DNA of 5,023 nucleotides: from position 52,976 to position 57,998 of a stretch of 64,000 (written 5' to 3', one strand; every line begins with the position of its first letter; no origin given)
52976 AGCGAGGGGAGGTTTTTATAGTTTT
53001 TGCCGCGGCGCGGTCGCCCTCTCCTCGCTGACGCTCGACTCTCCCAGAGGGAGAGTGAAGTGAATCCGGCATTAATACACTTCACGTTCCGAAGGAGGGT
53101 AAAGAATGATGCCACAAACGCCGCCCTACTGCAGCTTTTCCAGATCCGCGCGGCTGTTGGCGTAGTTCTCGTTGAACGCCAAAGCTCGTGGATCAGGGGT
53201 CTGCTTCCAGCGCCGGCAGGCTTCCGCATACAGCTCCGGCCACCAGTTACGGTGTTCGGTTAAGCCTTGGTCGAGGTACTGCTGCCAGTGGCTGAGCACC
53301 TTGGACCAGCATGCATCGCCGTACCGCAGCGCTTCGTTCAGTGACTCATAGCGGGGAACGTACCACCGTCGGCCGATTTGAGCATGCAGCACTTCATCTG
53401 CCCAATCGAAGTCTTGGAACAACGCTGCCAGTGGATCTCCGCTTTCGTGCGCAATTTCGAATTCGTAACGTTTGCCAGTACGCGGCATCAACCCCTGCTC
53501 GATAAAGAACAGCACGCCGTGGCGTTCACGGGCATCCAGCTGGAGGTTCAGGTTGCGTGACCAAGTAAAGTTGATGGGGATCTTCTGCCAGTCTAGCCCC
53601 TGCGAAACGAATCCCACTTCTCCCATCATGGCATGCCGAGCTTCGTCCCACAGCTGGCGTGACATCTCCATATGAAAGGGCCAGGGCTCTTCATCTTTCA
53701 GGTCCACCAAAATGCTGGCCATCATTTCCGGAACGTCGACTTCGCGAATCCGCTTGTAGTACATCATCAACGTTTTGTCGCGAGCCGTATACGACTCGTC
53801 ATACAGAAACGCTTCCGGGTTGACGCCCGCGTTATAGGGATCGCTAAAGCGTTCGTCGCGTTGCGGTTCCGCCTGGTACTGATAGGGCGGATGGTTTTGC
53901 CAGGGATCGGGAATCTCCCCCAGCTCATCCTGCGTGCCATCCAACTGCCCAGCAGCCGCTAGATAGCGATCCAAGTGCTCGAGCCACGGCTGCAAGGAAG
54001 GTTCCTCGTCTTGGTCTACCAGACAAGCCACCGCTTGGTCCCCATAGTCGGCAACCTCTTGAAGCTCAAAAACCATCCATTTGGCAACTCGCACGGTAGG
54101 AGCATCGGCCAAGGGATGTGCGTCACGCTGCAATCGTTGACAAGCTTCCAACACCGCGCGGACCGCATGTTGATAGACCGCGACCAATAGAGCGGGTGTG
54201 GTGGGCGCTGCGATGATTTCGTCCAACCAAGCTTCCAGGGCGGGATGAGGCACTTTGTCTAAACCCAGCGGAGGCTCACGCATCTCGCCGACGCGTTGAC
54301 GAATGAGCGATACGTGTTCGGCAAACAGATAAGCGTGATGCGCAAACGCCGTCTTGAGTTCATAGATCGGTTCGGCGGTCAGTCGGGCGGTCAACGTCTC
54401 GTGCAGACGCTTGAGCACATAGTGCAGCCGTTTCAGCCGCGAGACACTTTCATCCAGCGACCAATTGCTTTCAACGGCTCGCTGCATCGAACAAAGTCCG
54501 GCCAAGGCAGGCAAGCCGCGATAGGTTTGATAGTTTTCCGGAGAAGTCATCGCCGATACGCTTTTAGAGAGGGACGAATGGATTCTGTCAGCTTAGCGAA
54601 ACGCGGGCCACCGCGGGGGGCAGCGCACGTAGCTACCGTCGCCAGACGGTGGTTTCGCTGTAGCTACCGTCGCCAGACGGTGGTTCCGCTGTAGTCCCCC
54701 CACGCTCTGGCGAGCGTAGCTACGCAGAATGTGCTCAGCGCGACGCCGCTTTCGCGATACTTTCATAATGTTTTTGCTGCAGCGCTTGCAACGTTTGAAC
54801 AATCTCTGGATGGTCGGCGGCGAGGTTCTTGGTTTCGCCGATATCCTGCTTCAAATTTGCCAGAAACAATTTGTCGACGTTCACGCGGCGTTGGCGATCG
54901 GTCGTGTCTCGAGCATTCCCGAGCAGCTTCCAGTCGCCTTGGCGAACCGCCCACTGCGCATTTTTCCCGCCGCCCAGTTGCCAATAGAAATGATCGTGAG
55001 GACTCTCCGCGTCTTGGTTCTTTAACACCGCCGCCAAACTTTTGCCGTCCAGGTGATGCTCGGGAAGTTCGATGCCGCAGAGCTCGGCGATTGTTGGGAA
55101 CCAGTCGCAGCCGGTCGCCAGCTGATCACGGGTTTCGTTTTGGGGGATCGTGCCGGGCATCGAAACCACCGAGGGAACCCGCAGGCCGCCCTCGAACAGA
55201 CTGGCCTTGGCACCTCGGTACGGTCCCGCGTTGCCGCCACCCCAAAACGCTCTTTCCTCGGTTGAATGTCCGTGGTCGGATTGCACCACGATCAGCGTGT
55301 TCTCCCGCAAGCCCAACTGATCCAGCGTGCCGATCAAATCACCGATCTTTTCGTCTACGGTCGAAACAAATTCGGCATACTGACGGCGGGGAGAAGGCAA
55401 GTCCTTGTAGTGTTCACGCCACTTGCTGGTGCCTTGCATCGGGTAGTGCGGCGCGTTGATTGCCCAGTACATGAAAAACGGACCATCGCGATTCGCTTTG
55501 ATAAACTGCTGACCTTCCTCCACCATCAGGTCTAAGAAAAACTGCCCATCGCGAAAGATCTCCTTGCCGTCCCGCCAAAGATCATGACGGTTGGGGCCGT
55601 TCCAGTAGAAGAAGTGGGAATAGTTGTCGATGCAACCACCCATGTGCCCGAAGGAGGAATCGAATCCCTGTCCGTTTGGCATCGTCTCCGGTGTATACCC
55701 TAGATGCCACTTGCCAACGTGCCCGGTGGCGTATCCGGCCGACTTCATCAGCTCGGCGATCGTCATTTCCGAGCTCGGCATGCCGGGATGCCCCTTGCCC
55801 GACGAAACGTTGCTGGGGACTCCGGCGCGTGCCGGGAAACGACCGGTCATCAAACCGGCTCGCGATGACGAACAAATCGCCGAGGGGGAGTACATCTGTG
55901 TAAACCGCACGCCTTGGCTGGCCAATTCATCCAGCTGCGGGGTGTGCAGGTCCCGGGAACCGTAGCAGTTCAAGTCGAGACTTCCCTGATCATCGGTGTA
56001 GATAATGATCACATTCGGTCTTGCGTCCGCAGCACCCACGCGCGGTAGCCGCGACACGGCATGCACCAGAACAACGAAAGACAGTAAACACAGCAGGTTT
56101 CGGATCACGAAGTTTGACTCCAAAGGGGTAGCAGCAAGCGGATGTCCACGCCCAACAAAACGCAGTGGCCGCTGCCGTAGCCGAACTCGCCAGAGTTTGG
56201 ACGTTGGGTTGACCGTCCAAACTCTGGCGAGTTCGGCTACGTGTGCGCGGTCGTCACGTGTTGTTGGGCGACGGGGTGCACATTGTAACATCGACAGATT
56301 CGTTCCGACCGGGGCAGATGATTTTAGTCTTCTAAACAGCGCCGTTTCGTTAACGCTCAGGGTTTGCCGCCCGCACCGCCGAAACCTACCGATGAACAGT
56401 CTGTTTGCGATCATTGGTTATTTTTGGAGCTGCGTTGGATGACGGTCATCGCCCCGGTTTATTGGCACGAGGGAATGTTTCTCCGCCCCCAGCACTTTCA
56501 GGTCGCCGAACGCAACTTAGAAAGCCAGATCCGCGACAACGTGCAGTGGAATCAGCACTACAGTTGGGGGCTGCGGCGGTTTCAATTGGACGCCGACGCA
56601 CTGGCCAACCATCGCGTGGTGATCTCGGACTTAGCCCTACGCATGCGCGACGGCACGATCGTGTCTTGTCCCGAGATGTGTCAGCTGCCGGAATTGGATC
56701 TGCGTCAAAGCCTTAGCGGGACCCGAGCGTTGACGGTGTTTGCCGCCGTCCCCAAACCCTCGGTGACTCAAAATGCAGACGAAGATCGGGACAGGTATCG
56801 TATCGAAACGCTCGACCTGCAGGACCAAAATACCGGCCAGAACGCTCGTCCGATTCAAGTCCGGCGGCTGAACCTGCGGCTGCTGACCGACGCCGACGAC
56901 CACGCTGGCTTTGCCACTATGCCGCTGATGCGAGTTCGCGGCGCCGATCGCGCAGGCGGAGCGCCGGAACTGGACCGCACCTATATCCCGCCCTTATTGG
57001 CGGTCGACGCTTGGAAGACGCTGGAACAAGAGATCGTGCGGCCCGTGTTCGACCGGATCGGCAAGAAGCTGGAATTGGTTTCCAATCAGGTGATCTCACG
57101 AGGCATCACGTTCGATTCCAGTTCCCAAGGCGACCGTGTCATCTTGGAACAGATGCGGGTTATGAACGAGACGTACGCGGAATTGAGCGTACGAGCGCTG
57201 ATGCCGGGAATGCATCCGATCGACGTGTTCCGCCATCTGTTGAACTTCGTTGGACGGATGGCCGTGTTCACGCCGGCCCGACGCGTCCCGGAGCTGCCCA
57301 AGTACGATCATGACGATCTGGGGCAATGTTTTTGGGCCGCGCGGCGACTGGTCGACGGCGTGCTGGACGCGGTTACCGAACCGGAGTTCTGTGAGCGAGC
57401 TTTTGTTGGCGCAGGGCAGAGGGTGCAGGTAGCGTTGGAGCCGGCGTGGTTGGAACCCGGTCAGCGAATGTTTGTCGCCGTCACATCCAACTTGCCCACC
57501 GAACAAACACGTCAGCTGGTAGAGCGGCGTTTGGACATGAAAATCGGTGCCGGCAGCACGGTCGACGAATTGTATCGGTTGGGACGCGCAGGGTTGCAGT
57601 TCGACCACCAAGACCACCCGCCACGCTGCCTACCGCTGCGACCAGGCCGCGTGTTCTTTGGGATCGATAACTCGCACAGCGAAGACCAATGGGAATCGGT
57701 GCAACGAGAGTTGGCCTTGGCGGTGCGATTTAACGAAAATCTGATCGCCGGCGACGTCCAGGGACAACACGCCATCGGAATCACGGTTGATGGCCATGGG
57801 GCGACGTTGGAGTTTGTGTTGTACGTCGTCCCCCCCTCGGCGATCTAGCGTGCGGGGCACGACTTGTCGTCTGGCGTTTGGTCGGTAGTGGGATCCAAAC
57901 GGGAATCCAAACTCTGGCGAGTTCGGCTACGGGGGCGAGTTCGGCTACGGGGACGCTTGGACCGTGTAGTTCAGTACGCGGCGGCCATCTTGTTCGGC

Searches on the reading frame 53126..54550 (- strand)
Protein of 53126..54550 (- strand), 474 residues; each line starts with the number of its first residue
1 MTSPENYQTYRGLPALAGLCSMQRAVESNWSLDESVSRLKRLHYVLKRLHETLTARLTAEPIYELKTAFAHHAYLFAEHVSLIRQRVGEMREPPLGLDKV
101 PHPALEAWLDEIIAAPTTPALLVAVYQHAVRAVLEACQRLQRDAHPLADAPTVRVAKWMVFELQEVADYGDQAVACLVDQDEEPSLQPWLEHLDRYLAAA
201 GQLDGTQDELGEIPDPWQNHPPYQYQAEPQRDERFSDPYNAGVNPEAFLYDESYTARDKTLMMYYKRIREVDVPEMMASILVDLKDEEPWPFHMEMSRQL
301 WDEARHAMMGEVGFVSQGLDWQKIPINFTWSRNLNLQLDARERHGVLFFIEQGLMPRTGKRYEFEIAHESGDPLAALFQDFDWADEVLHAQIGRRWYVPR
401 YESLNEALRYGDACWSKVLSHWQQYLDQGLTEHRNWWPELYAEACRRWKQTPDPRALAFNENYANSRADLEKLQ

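Call 8: find_encoding_contigs(protein=window:53126-54550:-, flank=10000, max_places=4)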
Protein window:53126-54550:- (474 aa): 2 contigs read that carry it; 1 place shown.
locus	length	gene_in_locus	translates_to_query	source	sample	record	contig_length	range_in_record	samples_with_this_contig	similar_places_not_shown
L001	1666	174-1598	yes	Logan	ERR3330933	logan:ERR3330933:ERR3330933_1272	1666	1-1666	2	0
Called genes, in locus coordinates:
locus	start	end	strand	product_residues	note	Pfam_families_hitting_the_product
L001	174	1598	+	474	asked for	-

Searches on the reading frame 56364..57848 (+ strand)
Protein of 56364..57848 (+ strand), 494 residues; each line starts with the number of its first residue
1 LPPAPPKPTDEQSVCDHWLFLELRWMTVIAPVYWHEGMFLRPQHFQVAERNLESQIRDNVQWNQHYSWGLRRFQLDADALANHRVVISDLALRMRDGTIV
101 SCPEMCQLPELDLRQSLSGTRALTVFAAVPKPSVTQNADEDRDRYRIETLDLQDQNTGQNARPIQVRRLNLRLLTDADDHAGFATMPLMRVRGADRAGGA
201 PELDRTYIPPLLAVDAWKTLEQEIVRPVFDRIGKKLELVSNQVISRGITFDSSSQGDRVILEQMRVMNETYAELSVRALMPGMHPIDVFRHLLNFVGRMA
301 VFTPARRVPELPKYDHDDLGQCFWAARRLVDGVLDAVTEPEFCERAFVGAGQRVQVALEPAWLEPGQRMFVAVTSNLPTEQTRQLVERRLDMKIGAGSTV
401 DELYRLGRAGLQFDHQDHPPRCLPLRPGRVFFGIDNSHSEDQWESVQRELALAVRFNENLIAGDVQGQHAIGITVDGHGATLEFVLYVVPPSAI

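Call 35: search_protein_families(library=pfam, proteins=[window:56364-57848:+], max_evalue=0.001)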
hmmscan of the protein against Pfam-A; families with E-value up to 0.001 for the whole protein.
window:56364-57848:+ (494 aa): 1 family
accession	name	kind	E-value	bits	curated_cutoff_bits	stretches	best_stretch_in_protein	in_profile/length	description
PF05936.17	T6SS_VasE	-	1.6e-76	258.3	23.4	1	44-459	1-418/429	Bacterial Type VI secretion, VC_A0110, EvfL, ImpJ, VasE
